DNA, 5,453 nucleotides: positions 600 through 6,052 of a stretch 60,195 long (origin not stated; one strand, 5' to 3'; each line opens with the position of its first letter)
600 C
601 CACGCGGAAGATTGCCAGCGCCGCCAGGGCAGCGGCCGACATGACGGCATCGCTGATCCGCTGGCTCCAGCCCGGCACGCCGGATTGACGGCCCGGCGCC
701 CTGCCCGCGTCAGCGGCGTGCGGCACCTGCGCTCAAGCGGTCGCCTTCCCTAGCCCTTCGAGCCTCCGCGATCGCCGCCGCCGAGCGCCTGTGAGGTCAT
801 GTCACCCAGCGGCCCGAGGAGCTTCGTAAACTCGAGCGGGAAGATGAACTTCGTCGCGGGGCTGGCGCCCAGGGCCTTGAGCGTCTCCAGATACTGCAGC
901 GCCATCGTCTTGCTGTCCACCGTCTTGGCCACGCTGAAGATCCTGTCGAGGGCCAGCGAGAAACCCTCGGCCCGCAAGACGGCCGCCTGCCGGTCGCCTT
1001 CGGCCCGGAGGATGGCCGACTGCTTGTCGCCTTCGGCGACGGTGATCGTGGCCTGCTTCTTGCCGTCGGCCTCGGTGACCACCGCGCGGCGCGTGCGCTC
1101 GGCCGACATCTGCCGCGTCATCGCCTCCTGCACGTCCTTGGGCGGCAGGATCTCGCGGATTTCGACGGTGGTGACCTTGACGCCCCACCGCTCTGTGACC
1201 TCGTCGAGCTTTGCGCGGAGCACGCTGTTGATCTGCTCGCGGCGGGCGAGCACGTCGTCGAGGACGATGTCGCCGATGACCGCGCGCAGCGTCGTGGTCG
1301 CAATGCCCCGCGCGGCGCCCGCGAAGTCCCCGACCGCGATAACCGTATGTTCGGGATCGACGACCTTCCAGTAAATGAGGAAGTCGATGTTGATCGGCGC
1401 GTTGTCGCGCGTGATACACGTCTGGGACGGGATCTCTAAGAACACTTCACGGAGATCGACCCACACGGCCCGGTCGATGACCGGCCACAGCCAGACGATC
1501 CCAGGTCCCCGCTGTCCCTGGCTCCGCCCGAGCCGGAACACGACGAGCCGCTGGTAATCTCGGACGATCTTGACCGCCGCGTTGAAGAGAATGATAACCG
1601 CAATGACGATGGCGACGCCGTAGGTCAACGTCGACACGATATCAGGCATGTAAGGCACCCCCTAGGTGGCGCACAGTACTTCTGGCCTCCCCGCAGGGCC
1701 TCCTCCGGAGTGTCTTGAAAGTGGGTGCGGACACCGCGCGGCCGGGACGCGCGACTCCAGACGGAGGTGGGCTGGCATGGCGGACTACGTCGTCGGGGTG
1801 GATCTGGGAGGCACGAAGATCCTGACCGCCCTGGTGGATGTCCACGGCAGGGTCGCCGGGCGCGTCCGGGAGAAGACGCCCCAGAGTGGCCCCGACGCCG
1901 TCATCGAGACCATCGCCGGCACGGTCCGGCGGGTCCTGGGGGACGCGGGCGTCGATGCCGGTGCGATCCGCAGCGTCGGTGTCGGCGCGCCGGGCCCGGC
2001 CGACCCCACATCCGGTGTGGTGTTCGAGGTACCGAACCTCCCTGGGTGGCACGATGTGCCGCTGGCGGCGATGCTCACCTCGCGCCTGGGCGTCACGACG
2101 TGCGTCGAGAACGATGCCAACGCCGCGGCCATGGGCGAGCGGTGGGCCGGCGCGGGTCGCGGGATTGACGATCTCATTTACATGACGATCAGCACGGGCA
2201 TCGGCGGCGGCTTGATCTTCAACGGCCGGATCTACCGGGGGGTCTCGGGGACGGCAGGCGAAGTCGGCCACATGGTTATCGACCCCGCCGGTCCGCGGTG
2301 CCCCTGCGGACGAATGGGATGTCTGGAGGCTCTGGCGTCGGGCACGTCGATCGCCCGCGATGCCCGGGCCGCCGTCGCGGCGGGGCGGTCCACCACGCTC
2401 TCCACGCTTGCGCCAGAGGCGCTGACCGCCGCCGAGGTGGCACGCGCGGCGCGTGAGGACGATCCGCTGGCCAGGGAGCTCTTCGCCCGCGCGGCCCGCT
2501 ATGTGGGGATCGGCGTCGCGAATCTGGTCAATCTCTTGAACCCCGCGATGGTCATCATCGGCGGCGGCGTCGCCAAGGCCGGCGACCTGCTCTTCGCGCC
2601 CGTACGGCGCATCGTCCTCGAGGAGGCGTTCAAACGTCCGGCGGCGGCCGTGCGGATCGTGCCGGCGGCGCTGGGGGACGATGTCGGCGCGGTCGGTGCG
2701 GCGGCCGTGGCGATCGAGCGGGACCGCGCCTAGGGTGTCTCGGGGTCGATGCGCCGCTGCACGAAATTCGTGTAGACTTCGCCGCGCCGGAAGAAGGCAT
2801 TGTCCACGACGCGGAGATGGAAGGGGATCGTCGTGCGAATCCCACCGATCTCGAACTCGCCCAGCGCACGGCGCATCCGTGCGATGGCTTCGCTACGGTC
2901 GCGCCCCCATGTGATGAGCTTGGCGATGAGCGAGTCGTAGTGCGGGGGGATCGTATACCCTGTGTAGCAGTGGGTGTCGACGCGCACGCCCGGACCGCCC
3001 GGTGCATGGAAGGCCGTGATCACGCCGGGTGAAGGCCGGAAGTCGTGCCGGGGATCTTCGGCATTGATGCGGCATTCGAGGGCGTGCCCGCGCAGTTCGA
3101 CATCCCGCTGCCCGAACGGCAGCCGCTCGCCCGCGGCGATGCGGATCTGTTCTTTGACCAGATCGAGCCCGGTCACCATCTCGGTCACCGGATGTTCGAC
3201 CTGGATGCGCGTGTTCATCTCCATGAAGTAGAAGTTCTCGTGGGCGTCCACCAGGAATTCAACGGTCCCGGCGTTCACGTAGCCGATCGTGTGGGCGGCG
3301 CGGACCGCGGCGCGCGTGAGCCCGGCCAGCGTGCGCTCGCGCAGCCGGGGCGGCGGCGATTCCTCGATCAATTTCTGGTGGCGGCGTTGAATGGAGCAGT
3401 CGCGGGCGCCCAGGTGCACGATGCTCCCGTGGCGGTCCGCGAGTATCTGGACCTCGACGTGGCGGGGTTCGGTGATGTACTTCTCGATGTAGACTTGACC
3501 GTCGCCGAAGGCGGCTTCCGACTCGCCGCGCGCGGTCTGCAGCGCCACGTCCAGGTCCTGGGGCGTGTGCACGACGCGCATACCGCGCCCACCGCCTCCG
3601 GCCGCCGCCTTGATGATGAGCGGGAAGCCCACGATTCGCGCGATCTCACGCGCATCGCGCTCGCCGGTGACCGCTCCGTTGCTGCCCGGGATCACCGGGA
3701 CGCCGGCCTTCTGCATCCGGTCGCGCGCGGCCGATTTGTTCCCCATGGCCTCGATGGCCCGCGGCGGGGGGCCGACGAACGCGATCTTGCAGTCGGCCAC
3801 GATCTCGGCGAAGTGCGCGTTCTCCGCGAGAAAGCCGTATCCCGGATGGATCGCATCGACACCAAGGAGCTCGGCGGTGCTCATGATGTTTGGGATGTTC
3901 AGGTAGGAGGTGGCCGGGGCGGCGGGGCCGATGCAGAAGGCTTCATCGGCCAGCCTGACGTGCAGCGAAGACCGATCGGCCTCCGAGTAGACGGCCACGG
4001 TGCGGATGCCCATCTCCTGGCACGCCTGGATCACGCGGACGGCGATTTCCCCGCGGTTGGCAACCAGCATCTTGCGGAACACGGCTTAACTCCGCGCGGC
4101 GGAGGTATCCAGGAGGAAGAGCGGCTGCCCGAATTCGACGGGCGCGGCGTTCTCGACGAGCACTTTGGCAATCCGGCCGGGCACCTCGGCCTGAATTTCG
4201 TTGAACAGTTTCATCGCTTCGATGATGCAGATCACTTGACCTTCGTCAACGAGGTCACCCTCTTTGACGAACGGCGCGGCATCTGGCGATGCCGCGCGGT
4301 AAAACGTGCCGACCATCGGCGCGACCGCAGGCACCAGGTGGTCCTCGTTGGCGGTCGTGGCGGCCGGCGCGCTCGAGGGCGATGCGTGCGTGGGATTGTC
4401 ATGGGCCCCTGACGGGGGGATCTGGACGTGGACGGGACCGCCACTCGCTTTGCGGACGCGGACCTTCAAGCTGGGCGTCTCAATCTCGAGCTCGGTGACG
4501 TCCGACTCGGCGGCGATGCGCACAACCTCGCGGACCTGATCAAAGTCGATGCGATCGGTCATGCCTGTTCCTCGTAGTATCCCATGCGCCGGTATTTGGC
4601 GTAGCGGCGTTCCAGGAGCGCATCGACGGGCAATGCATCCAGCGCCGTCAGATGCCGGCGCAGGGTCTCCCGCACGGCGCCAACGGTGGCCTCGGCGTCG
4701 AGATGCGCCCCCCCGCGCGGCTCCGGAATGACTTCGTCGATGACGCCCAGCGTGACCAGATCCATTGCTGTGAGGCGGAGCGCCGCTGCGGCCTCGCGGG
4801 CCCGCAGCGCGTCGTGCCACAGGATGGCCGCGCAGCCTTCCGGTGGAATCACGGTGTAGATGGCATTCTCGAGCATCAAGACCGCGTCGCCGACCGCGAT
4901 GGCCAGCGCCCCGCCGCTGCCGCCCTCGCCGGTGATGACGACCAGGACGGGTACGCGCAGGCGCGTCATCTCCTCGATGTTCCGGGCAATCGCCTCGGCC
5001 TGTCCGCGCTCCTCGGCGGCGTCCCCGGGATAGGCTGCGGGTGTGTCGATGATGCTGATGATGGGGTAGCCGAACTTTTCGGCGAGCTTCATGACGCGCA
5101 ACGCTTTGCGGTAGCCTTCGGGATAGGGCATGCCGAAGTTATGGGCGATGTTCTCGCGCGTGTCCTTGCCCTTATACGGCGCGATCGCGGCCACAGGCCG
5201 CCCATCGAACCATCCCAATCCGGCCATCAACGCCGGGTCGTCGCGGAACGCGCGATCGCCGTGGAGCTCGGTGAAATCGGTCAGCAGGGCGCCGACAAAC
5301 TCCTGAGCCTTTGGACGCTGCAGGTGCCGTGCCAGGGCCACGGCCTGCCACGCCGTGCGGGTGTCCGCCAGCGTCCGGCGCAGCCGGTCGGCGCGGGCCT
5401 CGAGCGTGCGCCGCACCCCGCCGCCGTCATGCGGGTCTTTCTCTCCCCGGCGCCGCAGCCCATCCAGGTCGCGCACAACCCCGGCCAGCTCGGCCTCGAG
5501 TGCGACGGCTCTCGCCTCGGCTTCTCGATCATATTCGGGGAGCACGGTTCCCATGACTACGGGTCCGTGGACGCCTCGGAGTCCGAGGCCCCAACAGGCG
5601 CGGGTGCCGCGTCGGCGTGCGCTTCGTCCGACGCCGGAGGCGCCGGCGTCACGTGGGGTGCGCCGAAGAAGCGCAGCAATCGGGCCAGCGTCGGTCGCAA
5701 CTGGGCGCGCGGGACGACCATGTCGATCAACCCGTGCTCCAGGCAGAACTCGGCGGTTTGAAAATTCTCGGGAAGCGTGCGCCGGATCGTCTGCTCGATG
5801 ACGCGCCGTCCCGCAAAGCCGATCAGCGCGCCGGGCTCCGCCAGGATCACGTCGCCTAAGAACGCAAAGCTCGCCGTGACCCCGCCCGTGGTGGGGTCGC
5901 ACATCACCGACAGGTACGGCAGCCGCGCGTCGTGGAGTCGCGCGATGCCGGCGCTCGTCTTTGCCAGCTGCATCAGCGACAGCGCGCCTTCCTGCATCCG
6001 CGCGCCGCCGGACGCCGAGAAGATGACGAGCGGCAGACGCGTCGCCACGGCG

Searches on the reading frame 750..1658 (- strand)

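Call 58: search_protein_families(library=pfam, proteins=[window:750-1658:-], max_evalue=0.00001)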
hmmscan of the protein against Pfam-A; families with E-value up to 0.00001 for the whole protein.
window:750-1658:- (302 aa): 1 family
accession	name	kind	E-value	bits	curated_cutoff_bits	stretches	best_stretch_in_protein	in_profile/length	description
PF01145.31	Band_7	-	9.5e-38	130.4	23.6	1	31-199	2-174/176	SPFH domain / Band 7 family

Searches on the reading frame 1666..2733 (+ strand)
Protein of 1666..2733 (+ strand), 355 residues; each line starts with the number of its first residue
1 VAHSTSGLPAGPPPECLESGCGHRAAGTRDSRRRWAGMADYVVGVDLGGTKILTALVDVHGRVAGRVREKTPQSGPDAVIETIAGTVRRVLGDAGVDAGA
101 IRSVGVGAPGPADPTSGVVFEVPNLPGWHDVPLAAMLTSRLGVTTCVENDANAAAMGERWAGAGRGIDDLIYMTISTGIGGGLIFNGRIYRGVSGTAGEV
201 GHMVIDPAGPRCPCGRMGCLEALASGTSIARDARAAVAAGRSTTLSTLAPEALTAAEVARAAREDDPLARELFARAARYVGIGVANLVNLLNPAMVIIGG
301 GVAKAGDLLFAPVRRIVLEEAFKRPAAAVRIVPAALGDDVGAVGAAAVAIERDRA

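Call 58: search_protein_families(library=pfam, proteins=[window:1666-2733:+], max_evalue=0.00001)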
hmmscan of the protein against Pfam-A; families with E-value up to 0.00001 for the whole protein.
window:1666-2733:+ (355 aa): 2 families
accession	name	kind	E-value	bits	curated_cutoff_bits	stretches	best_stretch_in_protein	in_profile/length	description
PF00480.26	ROK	-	2.6e-77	260.7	22.9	1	43-351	2-293/294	ROK family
PF01869.26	BcrAD_BadFG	-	6e-07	29.7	31.5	0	43-116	1-77/271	BadF/BadG/BcrA/BcrD ATPase family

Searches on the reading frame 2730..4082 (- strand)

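Call 58: search_protein_families(library=pfam, proteins=[window:2730-4082:-], max_evalue=0.00001)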
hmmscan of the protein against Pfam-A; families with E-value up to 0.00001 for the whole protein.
window:2730-4082:- (450 aa): 5 families
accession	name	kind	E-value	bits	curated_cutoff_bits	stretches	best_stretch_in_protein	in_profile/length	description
PF02786.22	CPSase_L_D2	-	2.5e-76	256.3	19.8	1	116-322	2-209/211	Carbamoyl-phosphate synthase L chain, ATP binding domain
PF00289.28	Biotin_carb_N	-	2.4e-45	154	25.5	1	1-110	1-110/110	Biotin carboxylase, N-terminal domain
PF02785.25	Biotin_carb_C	-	1.4e-42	144.6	32.4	1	336-442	1-107/108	Biotin carboxylase C-terminal domain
PF07478.18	Dala_Dala_lig_C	-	1.1e-09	38.6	24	1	144-291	28-174/204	D-ala D-ala ligase C-terminus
PF02222.28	ATP-grasp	-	7.5e-08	32.7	27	1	124-292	4-162/179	ATP-grasp domain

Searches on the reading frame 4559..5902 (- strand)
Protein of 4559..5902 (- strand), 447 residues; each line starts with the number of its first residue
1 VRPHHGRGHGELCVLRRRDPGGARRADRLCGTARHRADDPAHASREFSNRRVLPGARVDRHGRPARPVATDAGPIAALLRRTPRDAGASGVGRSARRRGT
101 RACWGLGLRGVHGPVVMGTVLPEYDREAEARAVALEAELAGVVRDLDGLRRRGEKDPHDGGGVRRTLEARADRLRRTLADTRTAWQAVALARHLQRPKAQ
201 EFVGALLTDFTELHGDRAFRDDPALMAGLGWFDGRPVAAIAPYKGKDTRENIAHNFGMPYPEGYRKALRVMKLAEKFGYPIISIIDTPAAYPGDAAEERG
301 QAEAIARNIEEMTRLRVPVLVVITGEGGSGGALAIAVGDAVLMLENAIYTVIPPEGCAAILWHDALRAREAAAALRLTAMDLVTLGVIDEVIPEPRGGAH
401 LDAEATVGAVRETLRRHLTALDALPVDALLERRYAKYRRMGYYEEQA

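Call 58: search_protein_families(library=pfam, proteins=[window:4559-5902:-], max_evalue=0.00001)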
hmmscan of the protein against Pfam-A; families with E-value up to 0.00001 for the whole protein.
window:4559-5902:- (447 aa): 2 families
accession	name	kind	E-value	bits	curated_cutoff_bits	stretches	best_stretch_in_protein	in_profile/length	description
PF03255.19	ACCA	-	2.7e-120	401.7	23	1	136-441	5-310/310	Acetyl co-enzyme A carboxylase carboxyltransferase-like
PF01039.27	Carboxyl_trans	-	8.3e-14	51.5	22.3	1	224-372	283-427/493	Carboxyl transferase domain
